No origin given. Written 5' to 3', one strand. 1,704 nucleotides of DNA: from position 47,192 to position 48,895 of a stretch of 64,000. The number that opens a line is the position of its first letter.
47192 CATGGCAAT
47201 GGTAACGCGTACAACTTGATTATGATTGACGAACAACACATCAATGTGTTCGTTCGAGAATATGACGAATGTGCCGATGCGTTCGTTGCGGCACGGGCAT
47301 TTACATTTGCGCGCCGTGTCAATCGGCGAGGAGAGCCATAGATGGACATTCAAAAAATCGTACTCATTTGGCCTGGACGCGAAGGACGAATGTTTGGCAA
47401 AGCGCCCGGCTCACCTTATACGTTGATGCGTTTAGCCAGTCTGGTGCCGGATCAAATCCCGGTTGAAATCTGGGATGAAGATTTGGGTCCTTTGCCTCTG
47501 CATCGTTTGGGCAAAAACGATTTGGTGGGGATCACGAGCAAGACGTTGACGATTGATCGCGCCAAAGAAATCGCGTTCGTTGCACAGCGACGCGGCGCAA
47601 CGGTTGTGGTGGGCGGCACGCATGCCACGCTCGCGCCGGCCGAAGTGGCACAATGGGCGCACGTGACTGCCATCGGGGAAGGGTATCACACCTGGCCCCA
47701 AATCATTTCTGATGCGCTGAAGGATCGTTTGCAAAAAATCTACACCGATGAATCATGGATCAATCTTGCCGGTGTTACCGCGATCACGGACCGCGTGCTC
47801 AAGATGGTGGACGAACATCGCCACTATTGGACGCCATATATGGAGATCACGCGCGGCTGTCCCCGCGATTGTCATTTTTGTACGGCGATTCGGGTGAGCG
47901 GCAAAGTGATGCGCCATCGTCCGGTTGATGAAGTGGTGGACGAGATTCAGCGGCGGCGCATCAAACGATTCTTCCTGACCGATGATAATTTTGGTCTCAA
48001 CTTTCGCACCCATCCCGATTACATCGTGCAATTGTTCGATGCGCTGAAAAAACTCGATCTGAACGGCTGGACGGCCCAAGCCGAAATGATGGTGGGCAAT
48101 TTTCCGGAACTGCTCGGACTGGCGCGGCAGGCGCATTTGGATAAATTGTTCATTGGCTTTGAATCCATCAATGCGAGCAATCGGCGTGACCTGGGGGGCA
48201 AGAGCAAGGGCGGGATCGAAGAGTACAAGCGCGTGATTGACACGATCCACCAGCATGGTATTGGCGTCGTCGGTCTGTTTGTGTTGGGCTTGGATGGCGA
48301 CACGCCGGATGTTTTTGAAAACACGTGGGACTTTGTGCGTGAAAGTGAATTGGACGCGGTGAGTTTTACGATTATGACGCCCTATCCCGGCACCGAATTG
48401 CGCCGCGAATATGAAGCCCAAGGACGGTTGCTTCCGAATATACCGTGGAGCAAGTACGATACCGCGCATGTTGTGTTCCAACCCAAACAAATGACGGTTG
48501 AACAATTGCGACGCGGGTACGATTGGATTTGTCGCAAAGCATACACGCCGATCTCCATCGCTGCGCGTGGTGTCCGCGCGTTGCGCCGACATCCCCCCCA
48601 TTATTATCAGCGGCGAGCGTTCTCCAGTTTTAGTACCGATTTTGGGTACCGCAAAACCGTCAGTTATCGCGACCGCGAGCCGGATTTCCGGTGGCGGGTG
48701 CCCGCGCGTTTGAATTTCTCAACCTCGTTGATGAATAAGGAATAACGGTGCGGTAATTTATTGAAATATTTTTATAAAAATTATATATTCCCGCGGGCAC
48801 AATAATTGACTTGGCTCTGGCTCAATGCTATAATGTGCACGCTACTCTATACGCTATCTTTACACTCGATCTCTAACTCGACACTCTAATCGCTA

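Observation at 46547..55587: Uncharacterised five-radical-SAM locus (four cobalamin-type + one SPASM/twitch-type) with metallophosphoesterase and small ORFs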

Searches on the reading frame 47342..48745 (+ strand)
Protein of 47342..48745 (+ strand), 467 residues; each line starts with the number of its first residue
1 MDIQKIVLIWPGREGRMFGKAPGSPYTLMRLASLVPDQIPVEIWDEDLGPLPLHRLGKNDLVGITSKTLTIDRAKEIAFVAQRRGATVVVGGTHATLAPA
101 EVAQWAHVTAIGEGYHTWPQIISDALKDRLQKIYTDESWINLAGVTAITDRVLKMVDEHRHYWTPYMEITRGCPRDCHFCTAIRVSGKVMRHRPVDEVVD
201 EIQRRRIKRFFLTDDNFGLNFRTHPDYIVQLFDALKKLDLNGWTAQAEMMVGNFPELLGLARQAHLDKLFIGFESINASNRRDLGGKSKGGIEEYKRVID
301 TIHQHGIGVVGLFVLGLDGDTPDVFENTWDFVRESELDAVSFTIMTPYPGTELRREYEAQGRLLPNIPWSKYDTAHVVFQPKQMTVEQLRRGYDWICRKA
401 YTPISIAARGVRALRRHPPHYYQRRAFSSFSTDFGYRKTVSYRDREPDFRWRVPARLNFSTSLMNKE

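Call 4: search_protein_families(library=pfam, proteins=[window:47342-48745:+], max_evalue=0.01)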
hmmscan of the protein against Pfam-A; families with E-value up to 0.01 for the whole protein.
window:47342-48745:+ (467 aa): 4 families
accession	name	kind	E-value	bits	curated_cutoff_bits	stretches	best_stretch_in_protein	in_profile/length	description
PF04055.27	Radical_SAM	-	4.2e-20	73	29.5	1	167-331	1-165/166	Radical SAM superfamily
PF02310.24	B12-binding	-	3e-07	30.7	32.1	1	59-119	52-118/121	B12 binding domain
PF19864.5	Radical_SAM_N2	-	0.0001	22.2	29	0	74-129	72-129/151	Radical SAM proteins, N-terminal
PF13282.11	DUF4070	-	0.0014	19.1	22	1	351-421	1-69/144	Domain of unknown function (DUF4070)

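Call 5: search_protein_families(library=ncbifam, proteins=[window:47342-48745:+], max_evalue=0.01)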
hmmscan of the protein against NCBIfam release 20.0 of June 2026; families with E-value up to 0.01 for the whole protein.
window:47342-48745:+ (467 aa): 24 families
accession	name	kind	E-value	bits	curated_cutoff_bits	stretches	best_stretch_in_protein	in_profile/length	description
TIGR04013.1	B12_SAM_MJ_1487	hypoth_equivalog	1.1e-23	83.8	251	1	69-255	54-244/382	TIGR04013 family B12-binding domain/radical SAM domain-containing protein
TIGR03471.1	HpnJ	equivalog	2.2e-22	79.6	577.6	1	144-363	174-393/472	hopanoid biosynthesis associated radical SAM protein HpnJ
TIGR02026.1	BchE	equivalog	2.2e-20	73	481.35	1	160-397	184-424/497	magnesium-protoporphyrin IX monomethyl ester anaerobic oxidative cyclase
TIGR04014.1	B12_SAM_MJ_0865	equivalog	3.4e-19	68.9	360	1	165-355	161-356/434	methyl-coenzyme M reductase glutamine C-methyltransferase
TIGR04367.1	HpnR_B12_rSAM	equivalog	3.7e-14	52.1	650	1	167-388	189-400/490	hopanoid C-3 methylase HpnR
TIGR04072.2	rSAM_ladder_B12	equivalog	3.8e-14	52.2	360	1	69-218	81-238/443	lipid biosynthesis B12-binding/radical SAM protein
NF038361.1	rSAM_Sden_1168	equivalog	3.9e-11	42.2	575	1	169-361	287-477/560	Sden_1168 family B12-binding radical SAM P-methyltransferase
NF033070.1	rSAM_AprD4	equivalog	8e-11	41.5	500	1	90-391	123-422/456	AprD4 family radical SAM diol-dehydratase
TIGR04479.1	bcpD_PhpK_rSAM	subfamily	3.8e-10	38.7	600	1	166-338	243-412/504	PhpK family radical SAM P-methyltransferase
NF045585.1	rSAM_slr0320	equivalog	6.2e-09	34.9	775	1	168-272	239-346/511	photosystem II high light acclimation radical SAM protein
TIGR01125.1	TIGR01125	equivalog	2.8e-08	33.3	356.95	1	85-342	66-323/432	30S ribosomal protein S12 methylthiotransferase RimO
TIGR01578.1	MiaB-like-B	hypoth_equivalog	4.6e-08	32.3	314.7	1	82-203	63-172/421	tRNA (N(6)-L-threonylcarbamoyladenosine(37)-C(2))-methylthiotransferase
TIGR00089.1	TIGR00089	subfamily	6.8e-08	31.7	251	1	75-204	60-179/429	MiaB/RimO family radical SAM methylthiotransferase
NF033712.0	B12_rSAM_KedN5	subfamily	1.2e-06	27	700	1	154-333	183-368/624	KedN5 family methylcobalamin-dependent radical SAM C-methyltransferase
TIGR04385.1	B12_rSAM_cofa1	equivalog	5.3e-06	25.9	450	1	167-217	198-252/438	B12 lower ligand biosynthesis radical SAM protein BzaD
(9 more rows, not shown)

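Call 8: find_encoding_contigs(protein=window:47342-48745:+, flank=10000, max_places=6)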
Protein window:47342-48745:+ (467 aa): no gene with exactly this product is on record in the collection.

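Call 78: search_protein_families(library=padloc, proteins=[window:47342-48745:+], max_evalue=0.001)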
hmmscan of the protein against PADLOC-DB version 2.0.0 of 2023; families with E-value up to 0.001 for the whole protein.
window:47342-48745:+ (467 aa): 0 families
